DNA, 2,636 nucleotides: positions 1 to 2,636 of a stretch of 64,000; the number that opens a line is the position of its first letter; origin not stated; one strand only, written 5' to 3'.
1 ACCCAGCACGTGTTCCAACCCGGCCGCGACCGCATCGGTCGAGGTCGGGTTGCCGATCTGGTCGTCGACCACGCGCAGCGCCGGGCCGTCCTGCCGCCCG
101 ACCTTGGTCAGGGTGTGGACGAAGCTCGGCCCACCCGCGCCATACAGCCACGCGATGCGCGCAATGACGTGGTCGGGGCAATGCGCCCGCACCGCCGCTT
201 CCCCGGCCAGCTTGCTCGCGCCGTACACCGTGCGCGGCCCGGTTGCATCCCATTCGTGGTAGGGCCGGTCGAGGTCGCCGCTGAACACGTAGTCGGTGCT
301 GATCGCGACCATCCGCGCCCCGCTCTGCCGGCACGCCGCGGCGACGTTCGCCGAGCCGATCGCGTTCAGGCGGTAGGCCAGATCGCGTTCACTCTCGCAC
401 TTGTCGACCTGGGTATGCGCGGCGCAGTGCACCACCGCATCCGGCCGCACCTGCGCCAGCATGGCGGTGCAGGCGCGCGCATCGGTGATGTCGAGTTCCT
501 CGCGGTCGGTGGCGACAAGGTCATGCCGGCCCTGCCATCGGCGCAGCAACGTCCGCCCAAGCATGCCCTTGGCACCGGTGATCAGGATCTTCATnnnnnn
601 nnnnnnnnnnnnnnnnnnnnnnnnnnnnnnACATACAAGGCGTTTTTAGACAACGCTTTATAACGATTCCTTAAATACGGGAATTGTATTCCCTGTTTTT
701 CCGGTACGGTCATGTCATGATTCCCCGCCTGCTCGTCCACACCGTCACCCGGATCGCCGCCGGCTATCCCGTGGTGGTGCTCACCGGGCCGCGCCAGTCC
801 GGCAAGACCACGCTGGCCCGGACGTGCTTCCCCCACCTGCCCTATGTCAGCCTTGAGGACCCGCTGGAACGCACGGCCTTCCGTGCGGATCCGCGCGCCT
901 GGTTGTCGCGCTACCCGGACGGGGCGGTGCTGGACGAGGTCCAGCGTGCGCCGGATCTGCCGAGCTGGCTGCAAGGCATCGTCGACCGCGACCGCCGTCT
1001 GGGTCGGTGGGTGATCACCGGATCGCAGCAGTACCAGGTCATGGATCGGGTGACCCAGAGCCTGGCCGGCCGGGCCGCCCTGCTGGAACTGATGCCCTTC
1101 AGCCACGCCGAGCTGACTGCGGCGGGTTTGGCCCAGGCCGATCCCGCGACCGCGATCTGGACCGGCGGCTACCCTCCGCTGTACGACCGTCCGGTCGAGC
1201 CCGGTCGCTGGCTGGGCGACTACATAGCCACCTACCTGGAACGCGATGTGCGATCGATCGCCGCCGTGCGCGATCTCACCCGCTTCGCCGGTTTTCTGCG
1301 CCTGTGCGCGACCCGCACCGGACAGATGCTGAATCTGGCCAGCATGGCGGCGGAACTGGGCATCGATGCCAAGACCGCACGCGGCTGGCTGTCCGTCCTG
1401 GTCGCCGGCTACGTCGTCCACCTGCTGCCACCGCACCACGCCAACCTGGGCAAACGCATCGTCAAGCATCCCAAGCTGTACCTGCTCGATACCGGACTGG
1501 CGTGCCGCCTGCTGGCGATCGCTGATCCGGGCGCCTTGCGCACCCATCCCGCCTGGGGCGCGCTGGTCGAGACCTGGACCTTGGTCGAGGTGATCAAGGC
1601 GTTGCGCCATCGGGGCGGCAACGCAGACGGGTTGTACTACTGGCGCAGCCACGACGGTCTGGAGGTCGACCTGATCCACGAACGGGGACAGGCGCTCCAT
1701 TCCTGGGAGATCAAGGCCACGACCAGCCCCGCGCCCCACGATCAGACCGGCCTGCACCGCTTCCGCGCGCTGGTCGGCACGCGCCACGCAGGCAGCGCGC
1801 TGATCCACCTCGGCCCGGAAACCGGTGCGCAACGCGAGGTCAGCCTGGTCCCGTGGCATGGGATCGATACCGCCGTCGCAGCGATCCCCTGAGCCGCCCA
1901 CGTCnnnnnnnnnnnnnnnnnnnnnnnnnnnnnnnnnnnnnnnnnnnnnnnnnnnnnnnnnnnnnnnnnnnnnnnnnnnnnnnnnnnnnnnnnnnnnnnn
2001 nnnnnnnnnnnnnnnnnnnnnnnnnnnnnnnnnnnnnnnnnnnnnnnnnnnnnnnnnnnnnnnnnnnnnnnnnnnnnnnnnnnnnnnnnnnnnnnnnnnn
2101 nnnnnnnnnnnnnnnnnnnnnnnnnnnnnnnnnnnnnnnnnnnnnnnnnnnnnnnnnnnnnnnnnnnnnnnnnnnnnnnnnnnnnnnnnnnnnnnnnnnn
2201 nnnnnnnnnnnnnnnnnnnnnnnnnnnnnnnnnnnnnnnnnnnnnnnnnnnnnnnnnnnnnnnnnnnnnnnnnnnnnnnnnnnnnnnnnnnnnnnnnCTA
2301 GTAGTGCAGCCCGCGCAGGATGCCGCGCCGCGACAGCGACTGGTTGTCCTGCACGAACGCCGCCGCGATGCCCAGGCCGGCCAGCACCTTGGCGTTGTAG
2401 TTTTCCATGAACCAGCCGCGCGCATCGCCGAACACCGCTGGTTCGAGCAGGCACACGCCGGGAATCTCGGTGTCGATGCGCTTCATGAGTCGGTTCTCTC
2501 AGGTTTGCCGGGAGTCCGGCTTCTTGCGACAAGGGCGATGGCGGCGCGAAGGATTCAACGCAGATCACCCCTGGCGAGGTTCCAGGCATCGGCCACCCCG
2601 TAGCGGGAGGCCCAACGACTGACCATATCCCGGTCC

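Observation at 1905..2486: rmlC carries a single in-frame amber codon (CAG→TAG-like) at 2298-2300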

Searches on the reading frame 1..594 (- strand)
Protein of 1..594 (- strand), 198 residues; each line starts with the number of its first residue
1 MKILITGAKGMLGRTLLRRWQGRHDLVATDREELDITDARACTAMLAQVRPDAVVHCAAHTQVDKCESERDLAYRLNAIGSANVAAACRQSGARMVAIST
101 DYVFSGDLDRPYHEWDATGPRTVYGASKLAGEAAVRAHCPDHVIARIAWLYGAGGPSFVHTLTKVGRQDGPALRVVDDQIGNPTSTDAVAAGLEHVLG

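Call 7: search_protein_families(library=pfam, proteins=[window:1-594:-])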
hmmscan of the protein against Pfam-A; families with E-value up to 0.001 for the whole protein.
seq(198 aa): 7 families
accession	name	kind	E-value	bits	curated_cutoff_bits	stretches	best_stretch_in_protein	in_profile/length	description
PF04321.23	RmlD_sub_bind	-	1.2e-73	248.1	27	1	1-197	1-197/287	RmlD substrate binding domain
PF01370.27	Epimerase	-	3.5e-30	105.6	20.9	1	3-159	1-182/240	NAD dependent epimerase/dehydratase family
PF16363.11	GDP_Man_Dehyd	-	1.1e-16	61.6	27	1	33-138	58-167/332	GDP-mannose 4,6 dehydratase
PF02719.21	Polysacc_synt_2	-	1.2e-12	48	20.2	1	35-102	62-130/293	Polysaccharide biosynthesis protein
PF07993.18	NAD_binding_4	-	6.6e-07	29.2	20.1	1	52-139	90-192/258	Male sterility protein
PF01073.25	3Beta_HSD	-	1.7e-05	24.5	22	1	33-136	51-158/280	3-beta hydroxysteroid dehydrogenase/isomerase family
PF13460.12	NAD_binding_10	-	4.4e-05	23.9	27.2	1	33-153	45-149/184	NAD(P)H-binding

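Call 8: search_protein_families(library=ncbifam, proteins=[window:1-594:-])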
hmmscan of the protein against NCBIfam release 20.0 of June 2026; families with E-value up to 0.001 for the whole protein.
seq(198 aa): 19 families
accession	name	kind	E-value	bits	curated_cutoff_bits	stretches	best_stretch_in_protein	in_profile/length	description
TIGR01214.1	rmlD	equivalog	4.2e-66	223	224.05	1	2-197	1-197/285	dTDP-4-dehydrorhamnose reductase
NF007440.0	PRK09987.1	equivalog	5.2e-44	150.7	308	1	1-196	1-199/299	dTDP-4-dehydrorhamnose reductase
TIGR01181.1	dTDP_gluc_dehyt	equivalog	2.5e-14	53.1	365.1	1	33-141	56-168/321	dTDP-glucose 4,6-dehydratase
TIGR02622.1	CDP_4_6_dhtase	equivalog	2.6e-11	43.3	278.45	1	33-138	60-168/352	CDP-glucose 4,6-dehydratase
NF043036.1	ErythonDh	equivalog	4.5e-11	42.5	325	1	32-135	57-160/321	D-erythronate dehydrogenase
TIGR01179.1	galE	equivalog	9.1e-11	41.1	262.3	1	34-136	54-157/332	UDP-glucose 4-epimerase GalE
NF047922.1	GDPFucSynFcl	equivalog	5.1e-07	29.4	500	1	2-74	4-79/308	GDP-L-fucose synthase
NF005754.0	PRK07578.1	equivalog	5.8e-07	29.6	167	1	1-68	1-73/200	short chain dehydrogenase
NF042422.1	oxyalk_red_OleD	equivalog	1.1e-06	28.3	580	1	1-103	1-113/329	2-alkyl-3-oxoalkanoate reductase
TIGR03589.1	PseB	equivalog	1.9e-06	27.1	407.75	1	35-103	61-128/324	UDP-N-acetylglucosamine 4,6-dehydratase (inverting)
NF058621.1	DiazavRedAvaA7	equivalog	2.7e-06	27.3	400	1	1-100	1-114/304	3-diazoavenalumate denitrifying reductase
TIGR02197.1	heptose_epim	equivalog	7.9e-06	25.2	274.6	1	3-136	1-150/316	ADP-glyceromanno-heptose 6-epimerase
NF007490.0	PRK10084.1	subfamily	2.5e-05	23.5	649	1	32-103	55-136/361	dTDP-glucose 4,6-dehydratase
NF004520.0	PRK05865.1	equivalog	3.9e-05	21.7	1509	1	1-100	1-103/854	sugar epimerase family protein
NF007956.0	PRK10675.1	subfamily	0.00012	21.3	394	1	33-135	56-160/338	UDP-glucose 4-epimerase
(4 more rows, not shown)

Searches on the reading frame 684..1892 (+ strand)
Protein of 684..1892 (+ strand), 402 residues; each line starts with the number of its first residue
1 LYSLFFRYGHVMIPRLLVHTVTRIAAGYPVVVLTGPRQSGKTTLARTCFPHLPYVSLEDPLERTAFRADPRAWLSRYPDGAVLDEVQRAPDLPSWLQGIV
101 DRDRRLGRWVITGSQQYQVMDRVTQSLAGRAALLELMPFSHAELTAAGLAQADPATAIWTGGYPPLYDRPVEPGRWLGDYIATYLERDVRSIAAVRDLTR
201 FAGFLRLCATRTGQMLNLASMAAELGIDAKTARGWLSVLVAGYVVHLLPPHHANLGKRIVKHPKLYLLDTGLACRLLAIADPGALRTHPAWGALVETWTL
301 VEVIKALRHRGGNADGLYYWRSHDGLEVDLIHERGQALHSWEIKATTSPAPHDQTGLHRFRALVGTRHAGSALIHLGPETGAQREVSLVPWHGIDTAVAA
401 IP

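Call 7: search_protein_families(library=pfam, proteins=[window:684-1892:+])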
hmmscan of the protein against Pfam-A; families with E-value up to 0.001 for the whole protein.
window:684-1892:+ (402 aa): 3 families
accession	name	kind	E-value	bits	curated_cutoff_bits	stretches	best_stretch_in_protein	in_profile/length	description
PF13635.12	DUF4143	-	1.6e-42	145.4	28.1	1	186-345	1-159/160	Domain of unknown function (DUF4143)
PF13173.12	AAA_14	-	7.1e-25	87.9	27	1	29-144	3-128/129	AAA domain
PF13191.12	AAA_16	-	0.00018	22.5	32.6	1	17-53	12-49/167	AAA ATPase domain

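Call 8: search_protein_families(library=ncbifam, proteins=[window:684-1892:+])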
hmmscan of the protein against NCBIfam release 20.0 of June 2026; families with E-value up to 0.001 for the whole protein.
window:684-1892:+ (402 aa): 0 families

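Call 26: find_encoding_contigs(protein=window:717-1889:+, flank=10000, max_places=10)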
Protein window:717-1889:+ (391 aa): 2 contigs read that carry it; 1 place shown.
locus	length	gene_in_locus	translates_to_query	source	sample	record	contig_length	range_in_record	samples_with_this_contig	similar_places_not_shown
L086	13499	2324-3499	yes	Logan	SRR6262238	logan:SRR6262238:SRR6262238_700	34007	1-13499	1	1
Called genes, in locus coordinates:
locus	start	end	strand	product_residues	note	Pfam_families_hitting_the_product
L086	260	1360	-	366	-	PF01073:3Beta_HSD, PF01370:Epimerase, PF02719:Polysacc_synt_2, PF04321:RmlD_sub_bind, PF07993:NAD_binding_4, PF16363:GDP_Man_Dehyd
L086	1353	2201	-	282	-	PF01370:Epimerase, PF04321:RmlD_sub_bind, PF07993:NAD_binding_4 (faint), PF02719:Polysacc_synt_2, PF16363:GDP_Man_Dehyd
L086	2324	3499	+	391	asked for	PF13173:AAA_14, PF13635:DUF4143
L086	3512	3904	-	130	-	PF00908:dTDP_sugar_isom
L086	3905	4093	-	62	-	PF00908:dTDP_sugar_isom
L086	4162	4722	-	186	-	-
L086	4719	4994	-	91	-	PF18993:Rv0078B (weak)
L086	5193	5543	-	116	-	PF00892:EamA (faint), PF00893:Multi_Drug_Res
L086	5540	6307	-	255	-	PF00106:adh_short, PF08659:KR, PF13561:adh_short_C2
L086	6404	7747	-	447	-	PF01565:FAD_binding_4, PF04030:ALO (weak)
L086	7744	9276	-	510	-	PF12710:HAD, PF01040:UbiA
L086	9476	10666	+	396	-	PF01757:Acyl_transf_3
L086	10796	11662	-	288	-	PF13489:Methyltransf_23, PF08241:Methyltransf_11 (faint), PF08242:Methyltransf_12 (weak)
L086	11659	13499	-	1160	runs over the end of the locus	PF13692:Glyco_trans_1_4 (weak), PF20706:GT4-conflict, PF00534:Glycos_transf_1, PF13692:Glyco_trans_1_4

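Call 33: search_protein_families(library=padloc, proteins=[window:717-1889:+], max_evalue=0.01)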
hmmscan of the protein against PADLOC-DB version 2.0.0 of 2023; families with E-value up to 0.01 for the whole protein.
window:717-1889:+ (391 aa): 7 families
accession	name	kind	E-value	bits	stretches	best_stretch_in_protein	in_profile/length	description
PDLC04790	PDC-S01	-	7.4e-99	329.3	1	1-370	11-403/422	-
PDLC04789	PDC-S01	-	4.8e-51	171.9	1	1-336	1-342/375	-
PDLC04791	PDC-S01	-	1e-23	81.7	1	19-353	21-367/395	-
PDLC04787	PDC-S01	-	9.5e-21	72.1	1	71-266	97-304/412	-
PDLC04786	PDC-S01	-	1.5e-09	35.2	1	248-337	302-389/439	-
PDLC04788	PDC-S01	-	7.4e-07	26.4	1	188-337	231-385/448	-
PDLC04792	PDC-S01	-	0.00076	16.2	0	253-339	306-389/452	-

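Call 50: find_homologous_proteins(query=window:717-1889:+, max_evalue=1e-40)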
Query window:717-1889:+ (391 aa): 7515 proteins with E <= 1e-40 among 8000 candidates; the best 120 are listed.
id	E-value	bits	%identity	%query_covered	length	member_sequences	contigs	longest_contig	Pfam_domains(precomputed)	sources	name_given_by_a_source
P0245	3.7e-263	890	100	100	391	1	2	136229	PF13173.13,PF13635.13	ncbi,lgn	-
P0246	4.1e-189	647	74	99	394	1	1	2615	PF13173.13,PF13635.13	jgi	jgi:predicted AAA+ superfamily ATPase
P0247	4.3e-187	640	74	97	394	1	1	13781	PF13173.13,PF13635.13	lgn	-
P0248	4.2e-185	633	73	99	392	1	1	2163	PF13173.13,PF13635.13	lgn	-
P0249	5.7e-185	633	74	97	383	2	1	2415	PF13173.13,PF13635.13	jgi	jgi:predicted AAA+ superfamily ATPase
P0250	1.8e-184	631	73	100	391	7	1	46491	PF13173.13,PF13635.13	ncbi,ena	-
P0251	2.6e-184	631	71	99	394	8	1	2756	PF13173.13,PF13635.13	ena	-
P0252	5.2e-183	626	73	100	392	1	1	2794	PF13173.13,PF13635.13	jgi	jgi:predicted AAA+ superfamily ATPase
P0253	9.7e-183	626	71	99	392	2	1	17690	PF13173.13,PF13635.13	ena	-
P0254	1.3e-182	625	71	99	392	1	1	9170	PF13173.13,PF13635.13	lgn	-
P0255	9.7e-182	622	71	98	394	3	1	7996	PF13173.13,PF13635.13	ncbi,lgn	-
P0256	2.6e-180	618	72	98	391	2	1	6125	PF13173.13,PF13635.13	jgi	-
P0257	5.5e-180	617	70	99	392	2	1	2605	PF13173.13,PF13635.13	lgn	-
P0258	5.5e-180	616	71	98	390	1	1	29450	PF13173.13,PF13635.13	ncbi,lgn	-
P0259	2.1e-179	615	70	98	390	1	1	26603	PF13173.13,PF13635.13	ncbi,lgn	-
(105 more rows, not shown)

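Call 56: find_encoding_contigs(protein=P0250, flank=6000, max_places=3)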
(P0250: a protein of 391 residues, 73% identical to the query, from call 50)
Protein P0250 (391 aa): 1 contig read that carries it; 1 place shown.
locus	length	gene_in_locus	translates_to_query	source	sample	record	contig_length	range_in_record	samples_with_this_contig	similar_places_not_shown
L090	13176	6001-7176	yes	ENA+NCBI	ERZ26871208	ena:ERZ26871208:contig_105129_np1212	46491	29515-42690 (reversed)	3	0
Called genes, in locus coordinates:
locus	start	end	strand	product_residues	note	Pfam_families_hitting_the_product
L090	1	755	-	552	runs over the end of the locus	PF00083:Sugar_tr, PF07690:MFS_1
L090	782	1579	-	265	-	-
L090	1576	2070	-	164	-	-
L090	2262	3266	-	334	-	PF13795:HupE_UreJ_2, PF04955:HupE_UreJ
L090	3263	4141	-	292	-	-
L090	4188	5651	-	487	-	-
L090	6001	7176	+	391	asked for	PF13173:AAA_14, PF13635:DUF4143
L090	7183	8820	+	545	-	-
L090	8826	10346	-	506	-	PF13231:PMT_2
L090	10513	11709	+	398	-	-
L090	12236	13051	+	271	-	-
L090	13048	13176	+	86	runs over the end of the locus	-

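Call 57: find_encoding_contigs(protein=P0247, flank=6000, max_places=3)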
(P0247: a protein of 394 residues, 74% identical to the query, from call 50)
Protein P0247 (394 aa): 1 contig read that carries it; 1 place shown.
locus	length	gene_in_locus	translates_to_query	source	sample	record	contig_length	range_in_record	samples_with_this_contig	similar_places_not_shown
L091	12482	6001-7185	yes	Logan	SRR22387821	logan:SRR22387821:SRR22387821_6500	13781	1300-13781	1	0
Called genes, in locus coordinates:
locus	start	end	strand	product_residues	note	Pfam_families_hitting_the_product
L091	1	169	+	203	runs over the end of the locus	PF08241:Methyltransf_11 (weak)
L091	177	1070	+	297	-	PF02563:Poly_export, PF22461:SLBB_2, PF10531:SLBB, PF22461:SLBB_2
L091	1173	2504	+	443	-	-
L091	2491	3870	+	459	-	-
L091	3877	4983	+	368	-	PF13579:Glyco_trans_4_4, PF13439:Glyco_transf_4, PF00534:Glycos_transf_1, PF13692:Glyco_trans_1_4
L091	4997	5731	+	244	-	PF05050:Methyltransf_21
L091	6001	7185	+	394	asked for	PF13173:AAA_14, PF13635:DUF4143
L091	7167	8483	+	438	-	PF13439:Glyco_transf_4, PF13579:Glyco_trans_4_4, PF00534:Glycos_transf_1, PF13524:Glyco_trans_1_2, PF13692:Glyco_trans_1_4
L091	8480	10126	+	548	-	PF13727:CoA_binding_3, PF02397:Bac_transf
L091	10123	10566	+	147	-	PF04892:VanZ-LLP1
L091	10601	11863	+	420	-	-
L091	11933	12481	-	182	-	?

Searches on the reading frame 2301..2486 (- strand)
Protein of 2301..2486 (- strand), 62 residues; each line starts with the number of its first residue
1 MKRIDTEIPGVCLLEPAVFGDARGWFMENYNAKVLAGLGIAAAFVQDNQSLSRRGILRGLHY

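Call 9: find_encoding_contigs(protein=window:2301-2486:-, flank=5000, max_places=10)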
Protein seq(62 aa) (62 aa): 3 contigs read that carry it; 2 places shown.
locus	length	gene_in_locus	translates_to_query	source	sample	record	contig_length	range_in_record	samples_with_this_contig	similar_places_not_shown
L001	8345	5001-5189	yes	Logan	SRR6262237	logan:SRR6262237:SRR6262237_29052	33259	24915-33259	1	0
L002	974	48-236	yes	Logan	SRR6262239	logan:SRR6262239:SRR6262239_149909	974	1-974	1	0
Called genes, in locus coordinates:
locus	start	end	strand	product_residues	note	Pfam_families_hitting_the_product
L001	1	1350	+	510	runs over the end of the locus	PF12710:HAD, PF01040:UbiA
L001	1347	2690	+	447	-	PF01565:FAD_binding_4, PF04030:ALO (weak)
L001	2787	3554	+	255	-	PF00106:adh_short, PF08659:KR, PF13561:adh_short_C2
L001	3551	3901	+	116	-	PF00892:EamA (faint), PF00893:Multi_Drug_Res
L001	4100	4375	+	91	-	PF18993:Rv0078B (weak)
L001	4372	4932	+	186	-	-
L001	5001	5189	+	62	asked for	PF00908:dTDP_sugar_isom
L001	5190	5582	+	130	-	PF00908:dTDP_sugar_isom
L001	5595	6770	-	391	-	PF13173:AAA_14, PF13635:DUF4143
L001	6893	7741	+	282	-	PF01370:Epimerase, PF04321:RmlD_sub_bind, PF07993:NAD_binding_4 (faint), PF02719:Polysacc_synt_2, PF16363:GDP_Man_Dehyd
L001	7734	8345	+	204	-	?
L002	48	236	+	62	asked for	PF00908:dTDP_sugar_isom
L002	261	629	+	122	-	PF00908:dTDP_sugar_isom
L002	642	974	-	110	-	?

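Call 20: list_cluster_members(proteins=[P0001, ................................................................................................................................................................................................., window:2301-2486:-, window:1908-2297:-])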
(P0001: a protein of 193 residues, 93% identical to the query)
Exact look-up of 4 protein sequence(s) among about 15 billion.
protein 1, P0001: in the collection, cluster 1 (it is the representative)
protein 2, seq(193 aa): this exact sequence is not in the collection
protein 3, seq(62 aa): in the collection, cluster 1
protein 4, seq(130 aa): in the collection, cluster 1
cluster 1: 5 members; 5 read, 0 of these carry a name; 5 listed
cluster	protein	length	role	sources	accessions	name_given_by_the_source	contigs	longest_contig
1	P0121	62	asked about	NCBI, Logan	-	-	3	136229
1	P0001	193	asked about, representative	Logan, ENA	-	-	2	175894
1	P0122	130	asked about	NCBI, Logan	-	-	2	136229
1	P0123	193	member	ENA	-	-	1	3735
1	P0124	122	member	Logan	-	-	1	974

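Call 38: find_encoding_contigs(protein=P0123, flank=4000, max_places=3)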
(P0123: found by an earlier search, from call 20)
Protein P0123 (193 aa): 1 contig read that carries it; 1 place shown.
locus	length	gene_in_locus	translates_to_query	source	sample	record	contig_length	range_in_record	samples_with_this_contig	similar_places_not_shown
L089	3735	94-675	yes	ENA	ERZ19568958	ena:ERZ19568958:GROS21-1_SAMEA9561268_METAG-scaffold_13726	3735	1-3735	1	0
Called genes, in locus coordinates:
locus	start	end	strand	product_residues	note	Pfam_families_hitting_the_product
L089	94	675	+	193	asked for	PF00908:dTDP_sugar_isom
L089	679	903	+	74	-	-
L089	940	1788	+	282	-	PF01073:3Beta_HSD (faint), PF01370:Epimerase, PF04321:RmlD_sub_bind, PF07993:NAD_binding_4 (faint), PF02719:Polysacc_synt_2, PF16363:GDP_Man_Dehyd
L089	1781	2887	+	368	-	PF01073:3Beta_HSD, PF01370:Epimerase, PF02719:Polysacc_synt_2, PF04321:RmlD_sub_bind, PF07993:NAD_binding_4, PF16363:GDP_Man_Dehyd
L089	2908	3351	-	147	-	PF01850:PIN (weak)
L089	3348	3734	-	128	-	?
